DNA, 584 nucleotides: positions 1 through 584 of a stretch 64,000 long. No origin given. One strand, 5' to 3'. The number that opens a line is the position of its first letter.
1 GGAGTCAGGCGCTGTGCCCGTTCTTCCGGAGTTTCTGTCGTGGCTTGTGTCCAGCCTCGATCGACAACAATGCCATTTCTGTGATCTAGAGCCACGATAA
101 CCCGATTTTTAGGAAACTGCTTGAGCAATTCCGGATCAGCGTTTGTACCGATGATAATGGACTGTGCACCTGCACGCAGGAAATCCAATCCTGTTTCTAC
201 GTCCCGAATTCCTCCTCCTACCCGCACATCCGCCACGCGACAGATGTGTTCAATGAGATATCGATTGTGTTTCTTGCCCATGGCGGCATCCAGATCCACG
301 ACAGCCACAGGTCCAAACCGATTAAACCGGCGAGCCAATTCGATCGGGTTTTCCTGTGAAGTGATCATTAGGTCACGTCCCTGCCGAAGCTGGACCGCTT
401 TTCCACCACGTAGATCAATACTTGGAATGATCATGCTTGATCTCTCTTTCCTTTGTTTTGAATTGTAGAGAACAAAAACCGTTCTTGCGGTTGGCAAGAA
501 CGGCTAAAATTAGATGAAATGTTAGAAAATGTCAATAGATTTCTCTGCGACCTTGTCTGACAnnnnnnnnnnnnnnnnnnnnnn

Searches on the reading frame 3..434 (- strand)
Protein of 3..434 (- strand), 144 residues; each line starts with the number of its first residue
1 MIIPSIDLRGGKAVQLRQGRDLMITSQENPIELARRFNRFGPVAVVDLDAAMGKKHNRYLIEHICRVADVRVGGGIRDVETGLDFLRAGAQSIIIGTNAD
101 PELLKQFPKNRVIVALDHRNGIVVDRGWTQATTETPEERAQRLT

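Call 23: search_protein_families(library=pfam, proteins=[window:3-434:-], max_evalue=0.05)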
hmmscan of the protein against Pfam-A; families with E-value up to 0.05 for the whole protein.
window:3-434:- (144 aa): 2 families
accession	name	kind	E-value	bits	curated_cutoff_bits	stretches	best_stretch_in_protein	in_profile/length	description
PF00977.27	His_biosynth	-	1.8e-28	100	23.6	1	1-143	1-155/228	Histidine biosynthesis protein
PF01884.23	PcrB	-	0.032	14.2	23.9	1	63-98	176-210/226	PcrB family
